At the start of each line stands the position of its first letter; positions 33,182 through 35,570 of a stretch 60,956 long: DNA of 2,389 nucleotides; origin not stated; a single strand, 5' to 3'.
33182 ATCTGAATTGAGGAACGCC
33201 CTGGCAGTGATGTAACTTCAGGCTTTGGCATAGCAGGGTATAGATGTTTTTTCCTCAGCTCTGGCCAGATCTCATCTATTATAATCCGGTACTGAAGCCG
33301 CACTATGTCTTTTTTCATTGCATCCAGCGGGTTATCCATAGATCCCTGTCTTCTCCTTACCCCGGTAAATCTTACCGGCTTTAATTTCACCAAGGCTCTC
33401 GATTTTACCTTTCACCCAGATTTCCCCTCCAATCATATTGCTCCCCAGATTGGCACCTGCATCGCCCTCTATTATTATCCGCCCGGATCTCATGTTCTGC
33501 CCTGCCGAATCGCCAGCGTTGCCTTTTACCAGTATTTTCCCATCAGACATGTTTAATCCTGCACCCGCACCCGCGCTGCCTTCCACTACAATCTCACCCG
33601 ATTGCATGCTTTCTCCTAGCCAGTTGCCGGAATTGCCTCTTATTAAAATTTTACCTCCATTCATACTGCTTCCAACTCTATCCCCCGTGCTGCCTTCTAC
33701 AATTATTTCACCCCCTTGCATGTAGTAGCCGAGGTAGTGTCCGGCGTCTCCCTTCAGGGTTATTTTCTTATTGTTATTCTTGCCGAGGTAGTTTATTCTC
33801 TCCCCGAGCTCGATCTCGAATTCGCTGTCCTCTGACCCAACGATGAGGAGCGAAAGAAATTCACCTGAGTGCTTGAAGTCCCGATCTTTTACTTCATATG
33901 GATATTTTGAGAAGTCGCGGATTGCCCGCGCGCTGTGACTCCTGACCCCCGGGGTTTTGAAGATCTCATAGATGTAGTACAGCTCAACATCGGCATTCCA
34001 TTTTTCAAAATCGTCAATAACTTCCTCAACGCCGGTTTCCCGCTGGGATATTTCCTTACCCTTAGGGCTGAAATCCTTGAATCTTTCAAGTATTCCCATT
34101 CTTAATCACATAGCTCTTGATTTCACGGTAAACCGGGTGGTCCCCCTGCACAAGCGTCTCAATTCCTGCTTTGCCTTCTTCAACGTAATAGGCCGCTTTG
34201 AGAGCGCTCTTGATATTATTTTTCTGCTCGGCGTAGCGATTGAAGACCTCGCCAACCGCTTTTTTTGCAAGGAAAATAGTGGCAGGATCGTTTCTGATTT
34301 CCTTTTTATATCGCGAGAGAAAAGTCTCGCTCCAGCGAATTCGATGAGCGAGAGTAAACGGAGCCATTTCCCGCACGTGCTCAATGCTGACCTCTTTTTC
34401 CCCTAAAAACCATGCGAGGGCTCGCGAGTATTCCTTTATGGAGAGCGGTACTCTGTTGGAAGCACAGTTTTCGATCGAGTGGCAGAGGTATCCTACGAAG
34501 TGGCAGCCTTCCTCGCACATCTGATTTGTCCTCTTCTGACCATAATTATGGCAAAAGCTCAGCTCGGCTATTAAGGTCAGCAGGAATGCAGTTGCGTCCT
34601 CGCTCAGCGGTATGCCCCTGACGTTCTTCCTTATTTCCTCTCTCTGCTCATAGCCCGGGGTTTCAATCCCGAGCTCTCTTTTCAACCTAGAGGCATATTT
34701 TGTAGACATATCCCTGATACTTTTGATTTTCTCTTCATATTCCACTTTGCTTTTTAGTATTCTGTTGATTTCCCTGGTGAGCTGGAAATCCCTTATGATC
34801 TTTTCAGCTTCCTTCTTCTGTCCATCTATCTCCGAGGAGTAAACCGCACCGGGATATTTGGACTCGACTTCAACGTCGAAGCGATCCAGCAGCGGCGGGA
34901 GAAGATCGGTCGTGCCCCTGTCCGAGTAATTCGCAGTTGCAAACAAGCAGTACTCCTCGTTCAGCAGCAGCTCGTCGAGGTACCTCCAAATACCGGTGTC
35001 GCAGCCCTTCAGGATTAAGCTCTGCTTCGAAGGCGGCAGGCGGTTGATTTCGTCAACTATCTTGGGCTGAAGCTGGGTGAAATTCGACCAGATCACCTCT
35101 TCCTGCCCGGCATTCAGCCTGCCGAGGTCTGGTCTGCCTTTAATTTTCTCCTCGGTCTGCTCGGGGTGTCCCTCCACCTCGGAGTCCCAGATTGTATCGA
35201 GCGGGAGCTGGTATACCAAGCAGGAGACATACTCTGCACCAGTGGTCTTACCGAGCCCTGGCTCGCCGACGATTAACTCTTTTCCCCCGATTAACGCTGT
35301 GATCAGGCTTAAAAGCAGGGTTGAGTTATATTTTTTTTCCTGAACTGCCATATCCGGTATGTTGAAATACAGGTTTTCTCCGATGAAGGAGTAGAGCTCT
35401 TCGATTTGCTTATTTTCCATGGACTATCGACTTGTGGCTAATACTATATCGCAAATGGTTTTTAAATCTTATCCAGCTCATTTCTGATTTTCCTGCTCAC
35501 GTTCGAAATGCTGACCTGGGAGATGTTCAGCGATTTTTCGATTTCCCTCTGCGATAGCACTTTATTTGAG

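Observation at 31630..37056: Compact TFB-like / MoxR AAA+ / GXGXG beta-helix / zincin-vWA operon with a divergent wHTH regulator: an undescribed MoxR-vWA-based system?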

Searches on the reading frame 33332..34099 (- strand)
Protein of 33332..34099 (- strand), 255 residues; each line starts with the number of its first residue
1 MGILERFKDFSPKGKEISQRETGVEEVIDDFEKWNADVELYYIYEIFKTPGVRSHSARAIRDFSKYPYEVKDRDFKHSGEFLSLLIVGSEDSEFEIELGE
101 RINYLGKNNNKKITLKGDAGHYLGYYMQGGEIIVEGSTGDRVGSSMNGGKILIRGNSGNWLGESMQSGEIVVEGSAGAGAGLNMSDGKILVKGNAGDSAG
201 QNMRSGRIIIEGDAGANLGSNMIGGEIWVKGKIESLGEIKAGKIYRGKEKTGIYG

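Call 3: search_protein_families(library=pfam, proteins=[window:33332-34099:-], max_evalue=0.01)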
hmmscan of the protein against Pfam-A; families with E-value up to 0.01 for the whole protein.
window:33332-34099:- (255 aa): 1 family
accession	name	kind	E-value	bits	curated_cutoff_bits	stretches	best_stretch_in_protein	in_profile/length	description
PF01493.24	GXGXG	-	5.8e-18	65.5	32.5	1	108-231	29-164/190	GXGXG motif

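Call 4: search_protein_families(library=ncbifam, proteins=[window:33332-34099:-], max_evalue=0.01)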
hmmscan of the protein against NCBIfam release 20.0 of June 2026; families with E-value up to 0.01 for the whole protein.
window:33332-34099:- (255 aa): 3 families
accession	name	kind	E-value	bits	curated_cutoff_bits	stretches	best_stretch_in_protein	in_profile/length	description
TIGR03122.1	one_C_dehyd_C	equivalog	1.2e-32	113.2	130.65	1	106-244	55-204/260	formylmethanofuran dehydrogenase subunit C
NF042910.1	FMH_DH_FwdC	exception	1.1e-24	86.9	340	2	108-177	58-129/271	tungsten-dependent formylmethanofuran dehydrogenase subunit FwdC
NF008730.0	PRK11750.1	equivalog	4.3e-07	27.6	1047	1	112-231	1291-1402/1490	glutamate synthase large subunit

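Call 40: search_protein_families(library=padloc, proteins=[window:33332-34099:-], max_evalue=0.01)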
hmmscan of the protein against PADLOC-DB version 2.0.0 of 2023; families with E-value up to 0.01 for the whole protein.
window:33332-34099:- (255 aa): 0 families

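Call 73: search_solved_structures(query=A7, max_evalue=1, show_alignments=1)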
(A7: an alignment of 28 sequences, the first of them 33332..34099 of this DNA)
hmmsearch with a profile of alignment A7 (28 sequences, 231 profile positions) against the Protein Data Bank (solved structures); distinct sequences matched with E-value up to 1: 19.
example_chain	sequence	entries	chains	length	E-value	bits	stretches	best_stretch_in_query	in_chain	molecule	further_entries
8rja_C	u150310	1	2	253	1.2e-31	112.8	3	139-202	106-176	formylmethanofuran dehydrogenase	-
9sw6_K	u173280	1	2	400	5.2e-25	91.2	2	135-206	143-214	Molybdenum-containing formylmethanofuran dehydrogenase 1 subunit C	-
5t5i_C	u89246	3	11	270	3.3e-24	88.5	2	135-204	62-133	Tungsten-containing formylmethanofuran dehydrogenase 2 subunit C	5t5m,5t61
7bkb_I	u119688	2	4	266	3.2e-23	85.3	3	140-202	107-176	Formylmethanofuran dehydrogenase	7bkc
9sfi_R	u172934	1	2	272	1.6e-22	83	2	118-194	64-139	Tungsten-containing formylmethanofuran dehydrogenase 2 subunit C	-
6s6y_C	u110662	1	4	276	1.6e-16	63.4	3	124-190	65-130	Formylmethanofuran dehydrogenase subunit C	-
1llw_A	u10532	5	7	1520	4.1e-08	35.9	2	136-221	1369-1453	Ferredoxin-dependent glutamate synthase | FERREDOXIN-DEPENDENT GLUTAMATE SYNTHASE 2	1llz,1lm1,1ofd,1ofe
7mfm_G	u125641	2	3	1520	0.00041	22.8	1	129-195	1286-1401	Glutamate synthase (NADPH) large chain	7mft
6s6s_A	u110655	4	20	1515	0.0012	21.3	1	137-184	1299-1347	Glutamate synthase [NADPH] large chain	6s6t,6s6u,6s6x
2vdc_A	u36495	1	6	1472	0.0012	21.3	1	137-185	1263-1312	GLUTAMATE SYNTHASE [NADPH] LARGE CHAIN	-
1ea0_A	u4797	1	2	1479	0.0012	21.3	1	137-185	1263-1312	GLUTAMATE SYNTHASE [NADPH] LARGE CHAIN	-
8u1p_A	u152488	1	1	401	0.33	13.3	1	28-100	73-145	Gametocyte surface protein P45/48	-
9mvv_C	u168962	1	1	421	0.37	13.1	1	28-100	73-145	Gametocyte surface protein P45/48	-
7zwf_A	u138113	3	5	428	0.38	13.1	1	28-100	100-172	Gametocyte surface protein P45/48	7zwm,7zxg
7zwi_A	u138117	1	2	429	0.38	13.1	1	28-100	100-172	Gametocyte surface protein P45/48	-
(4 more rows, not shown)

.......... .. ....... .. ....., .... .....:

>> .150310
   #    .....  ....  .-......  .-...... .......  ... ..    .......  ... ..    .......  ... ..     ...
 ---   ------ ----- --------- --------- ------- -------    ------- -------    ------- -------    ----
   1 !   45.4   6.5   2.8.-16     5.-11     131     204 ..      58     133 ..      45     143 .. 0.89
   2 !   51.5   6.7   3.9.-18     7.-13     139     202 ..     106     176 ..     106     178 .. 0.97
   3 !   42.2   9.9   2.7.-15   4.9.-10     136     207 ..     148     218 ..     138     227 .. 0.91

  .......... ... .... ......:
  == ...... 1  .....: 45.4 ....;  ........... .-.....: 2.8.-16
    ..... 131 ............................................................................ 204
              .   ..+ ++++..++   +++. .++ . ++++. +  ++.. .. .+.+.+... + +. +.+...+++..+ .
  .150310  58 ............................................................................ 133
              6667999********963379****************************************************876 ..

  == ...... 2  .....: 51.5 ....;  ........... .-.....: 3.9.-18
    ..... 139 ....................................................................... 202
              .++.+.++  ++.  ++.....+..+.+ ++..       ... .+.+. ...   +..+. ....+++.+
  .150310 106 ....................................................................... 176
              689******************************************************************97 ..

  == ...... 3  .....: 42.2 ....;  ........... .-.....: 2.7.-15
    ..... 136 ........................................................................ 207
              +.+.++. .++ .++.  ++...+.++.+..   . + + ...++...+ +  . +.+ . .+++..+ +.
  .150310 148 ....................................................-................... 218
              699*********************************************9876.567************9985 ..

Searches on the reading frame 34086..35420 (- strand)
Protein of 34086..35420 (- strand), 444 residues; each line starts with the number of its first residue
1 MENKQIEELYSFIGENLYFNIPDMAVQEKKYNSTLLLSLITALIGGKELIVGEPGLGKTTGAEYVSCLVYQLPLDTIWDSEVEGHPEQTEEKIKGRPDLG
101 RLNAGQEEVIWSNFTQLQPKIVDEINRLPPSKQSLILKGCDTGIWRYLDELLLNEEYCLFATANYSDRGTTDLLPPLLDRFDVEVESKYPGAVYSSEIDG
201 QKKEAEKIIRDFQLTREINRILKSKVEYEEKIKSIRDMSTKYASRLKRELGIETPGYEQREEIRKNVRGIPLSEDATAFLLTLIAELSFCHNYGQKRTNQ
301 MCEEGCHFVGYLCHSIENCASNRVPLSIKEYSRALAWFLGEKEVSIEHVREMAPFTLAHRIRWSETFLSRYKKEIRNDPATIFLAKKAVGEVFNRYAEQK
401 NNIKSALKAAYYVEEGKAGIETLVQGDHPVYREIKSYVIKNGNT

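Call 3: search_protein_families(library=pfam, proteins=[window:34086-35420:-], max_evalue=0.01)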
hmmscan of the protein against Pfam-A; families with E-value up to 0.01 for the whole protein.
window:34086-35420:- (444 aa): 4 families
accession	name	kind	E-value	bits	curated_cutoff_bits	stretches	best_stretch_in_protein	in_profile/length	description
PF17863.7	AAA_lid_2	-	6.5e-09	35.9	22.7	1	316-363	9-56/74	AAA lid domain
PF07728.20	AAA_5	-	3e-05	24.5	22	1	49-181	3-139/139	AAA domain (dynein-related subfamily)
PF00004.35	AAA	-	0.0083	17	21.2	0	49-187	2-129/131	ATPase family associated with various cellular activities (AAA)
PF07726.17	AAA_3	-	0.0093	16.3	27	0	121-181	67-129/131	ATPase family associated with various cellular activities (AAA)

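Call 4: search_protein_families(library=ncbifam, proteins=[window:34086-35420:-], max_evalue=0.01)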
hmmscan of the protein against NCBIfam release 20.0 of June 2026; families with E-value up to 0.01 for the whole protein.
window:34086-35420:- (444 aa): 2 families
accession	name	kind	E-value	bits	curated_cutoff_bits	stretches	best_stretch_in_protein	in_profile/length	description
TIGR02442.1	Cob-chelat-sub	hypoth_equivalog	1.9e-07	29.9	779.45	1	306-376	256-324/641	putative cobaltochelatase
TIGR02030.1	BchI-ChlI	equivalog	1.5e-05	24.3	466.95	0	309-362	263-315/337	magnesium chelatase ATPase subunit I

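Call 6: search_solved_structures(query=window:34086-35420:-, max_evalue=1)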
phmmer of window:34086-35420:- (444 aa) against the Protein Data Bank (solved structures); distinct sequences matched with E-value up to 1: 5.
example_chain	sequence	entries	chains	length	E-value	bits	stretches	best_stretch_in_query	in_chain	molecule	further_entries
2r44_A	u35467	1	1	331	0.011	18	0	32-203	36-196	Uncharacterized protein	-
8osf_A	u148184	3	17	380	0.05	15.9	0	28-74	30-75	Magnesium-chelatase subunit ChlI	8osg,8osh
1g8p_A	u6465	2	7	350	0.081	15.2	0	323-363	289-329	MAGNESIUM-CHELATASE 38 KDA SUBUNIT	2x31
6l8d_A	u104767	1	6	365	0.22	13.8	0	29-96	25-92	Magnesium-chelatase subunit ChlI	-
1ixz_A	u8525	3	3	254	0.93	11.7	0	237-281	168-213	ATP-dependent metalloprotease FtsH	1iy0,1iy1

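Call 31: search_solved_structures(query=A3, max_evalue=1, show_alignments=2)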
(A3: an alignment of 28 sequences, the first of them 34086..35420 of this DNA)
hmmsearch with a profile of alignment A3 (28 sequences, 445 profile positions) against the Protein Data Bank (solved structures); distinct sequences matched with E-value up to 1: 8.
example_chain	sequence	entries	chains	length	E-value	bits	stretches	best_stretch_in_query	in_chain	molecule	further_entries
2r44_A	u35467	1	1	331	0.00029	22.9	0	258-367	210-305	Uncharacterized protein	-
8osf_A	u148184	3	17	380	0.25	13.2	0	332-365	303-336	Magnesium-chelatase subunit ChlI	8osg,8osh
1g8p_A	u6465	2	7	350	0.47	12.3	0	333-365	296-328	MAGNESIUM-CHELATASE 38 KDA SUBUNIT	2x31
6l8d_A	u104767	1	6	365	0.48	12.3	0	332-365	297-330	Magnesium-chelatase subunit ChlI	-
6mjp_A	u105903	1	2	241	0.7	11.8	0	200-266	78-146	ABC transporter ATP-binding protein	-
3cwg_A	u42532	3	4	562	0.75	11.7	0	213-299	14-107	Signal transducer and activator of transcription 3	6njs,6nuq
6tlc_B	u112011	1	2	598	0.79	11.6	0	213-299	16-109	Signal transducer and activator of transcription 3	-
1bg1_A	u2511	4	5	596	0.84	11.5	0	213-299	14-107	PROTEIN (TRANSCRIPTION FACTOR STAT3B) | Signal transducer and activator of transcription 3 | Isoform Stat3B of Signal transducer and activator of transcription 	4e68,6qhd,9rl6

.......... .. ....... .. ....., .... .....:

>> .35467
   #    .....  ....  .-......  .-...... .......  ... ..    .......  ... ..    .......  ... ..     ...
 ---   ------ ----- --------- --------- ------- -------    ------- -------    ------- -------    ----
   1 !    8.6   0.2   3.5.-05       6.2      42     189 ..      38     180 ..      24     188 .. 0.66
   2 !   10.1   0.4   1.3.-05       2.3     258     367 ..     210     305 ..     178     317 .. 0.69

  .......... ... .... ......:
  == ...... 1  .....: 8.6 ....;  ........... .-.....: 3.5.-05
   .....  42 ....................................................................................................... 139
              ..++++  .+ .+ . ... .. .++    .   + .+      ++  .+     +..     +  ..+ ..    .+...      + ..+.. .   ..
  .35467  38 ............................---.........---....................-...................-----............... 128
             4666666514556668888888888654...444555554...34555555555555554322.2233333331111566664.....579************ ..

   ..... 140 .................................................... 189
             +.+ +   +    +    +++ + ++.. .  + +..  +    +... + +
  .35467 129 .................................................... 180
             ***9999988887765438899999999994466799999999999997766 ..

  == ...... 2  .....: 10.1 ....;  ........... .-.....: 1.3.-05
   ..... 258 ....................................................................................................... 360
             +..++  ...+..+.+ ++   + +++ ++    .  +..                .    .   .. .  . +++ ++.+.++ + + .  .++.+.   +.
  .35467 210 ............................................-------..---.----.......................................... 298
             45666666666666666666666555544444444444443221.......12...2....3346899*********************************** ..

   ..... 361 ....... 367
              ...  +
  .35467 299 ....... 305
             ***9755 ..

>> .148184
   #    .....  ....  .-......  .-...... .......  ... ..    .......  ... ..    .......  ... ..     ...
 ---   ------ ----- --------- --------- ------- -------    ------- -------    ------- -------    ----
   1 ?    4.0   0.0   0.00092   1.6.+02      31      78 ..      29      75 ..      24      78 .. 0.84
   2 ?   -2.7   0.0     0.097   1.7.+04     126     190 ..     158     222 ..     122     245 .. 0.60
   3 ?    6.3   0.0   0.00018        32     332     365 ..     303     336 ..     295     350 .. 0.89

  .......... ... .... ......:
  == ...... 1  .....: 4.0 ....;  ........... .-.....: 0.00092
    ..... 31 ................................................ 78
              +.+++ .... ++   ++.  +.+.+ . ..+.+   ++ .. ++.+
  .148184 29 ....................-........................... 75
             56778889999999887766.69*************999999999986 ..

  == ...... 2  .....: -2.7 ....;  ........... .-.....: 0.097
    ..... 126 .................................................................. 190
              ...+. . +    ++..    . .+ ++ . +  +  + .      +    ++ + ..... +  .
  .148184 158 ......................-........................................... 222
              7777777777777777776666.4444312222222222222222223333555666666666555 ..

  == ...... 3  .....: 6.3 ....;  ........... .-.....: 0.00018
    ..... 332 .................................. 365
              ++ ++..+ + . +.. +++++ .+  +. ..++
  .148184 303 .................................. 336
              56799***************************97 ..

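Call 32: search_protein_families(library=pfam, alignment_id=A3, max_evalue=0.01)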
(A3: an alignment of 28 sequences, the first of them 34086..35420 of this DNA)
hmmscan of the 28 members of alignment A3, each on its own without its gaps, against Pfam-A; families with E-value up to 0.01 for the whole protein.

A. member 1, window:34086-35420:- (444 aa): 4 families
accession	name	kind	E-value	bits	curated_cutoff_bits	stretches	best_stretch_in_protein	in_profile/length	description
PF17863.7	AAA_lid_2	-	6.5e-09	35.9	22.7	1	316-363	9-56/74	AAA lid domain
PF07728.20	AAA_5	-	3e-05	24.5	22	1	49-181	3-139/139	AAA domain (dynein-related subfamily)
PF00004.35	AAA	-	0.0083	17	21.2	0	49-187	2-129/131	ATPase family associated with various cellular activities (AAA)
PF07726.17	AAA_3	-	0.0093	16.3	27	0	121-181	67-129/131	ATPase family associated with various cellular activities (AAA)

B. families by the number of members that match (of 28 scanned): 8 families
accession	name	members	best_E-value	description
PF17863.7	AAA_lid_2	28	6.5e-09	AAA lid domain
PF07728.20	AAA_5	28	5.4e-07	AAA domain (dynein-related subfamily)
PF00004.35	AAA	28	4.5e-05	ATPase family associated with various cellular activities (AAA)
PF07726.17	AAA_3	11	0.0021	ATPase family associated with various cellular activities (AAA)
PF16805.11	Trans_coact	1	0.0045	Phage late-transcription coactivator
PF13401.12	AAA_22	1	0.0052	AAA domain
PF13191.12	AAA_16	1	0.0063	AAA ATPase domain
PF03889.18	ArfA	1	0.0079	Alternative ribosome-rescue factor A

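Call 40: search_protein_families(library=padloc, proteins=[window:34086-35420:-], max_evalue=0.01)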
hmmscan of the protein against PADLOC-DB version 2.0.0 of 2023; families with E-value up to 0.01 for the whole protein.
window:34086-35420:- (444 aa): 0 families

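Call 88: search_dna_similar(query=window:34086-35420:-, collection=phages, mode=protein, max_evalue=0.001, max_rows=10)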
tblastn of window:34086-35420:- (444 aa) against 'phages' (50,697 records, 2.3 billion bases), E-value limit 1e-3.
No match.

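Call 89: search_dna_similar(query=window:34086-35420:-, collection=plasmids, mode=protein, max_evalue=0.001, max_rows=10)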
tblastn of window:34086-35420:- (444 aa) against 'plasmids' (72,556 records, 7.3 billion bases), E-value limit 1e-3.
Records with a match: 2; places in all: 2; records where one place covers at least 80% of the query: 0.
Best place of each record, by identity: <60% 2.
By first word of the organism name: Vibrio 1; Methanomethylovorans 1.
By predicted mobility (MOB-suite, as given by PLSDB): non-mobilizable 2.
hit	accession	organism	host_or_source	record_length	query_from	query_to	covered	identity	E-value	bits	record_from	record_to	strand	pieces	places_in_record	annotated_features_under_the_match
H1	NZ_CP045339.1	Vibrio sp. THAF190c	pure culture,Surface of a polyethylene ...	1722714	49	364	71%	24.4%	2e-6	58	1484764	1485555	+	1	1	none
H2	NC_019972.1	Methanomethylovorans hollandica DSM 15978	-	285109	256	371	26%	28.7%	1e-4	52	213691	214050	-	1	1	AAA family ATPase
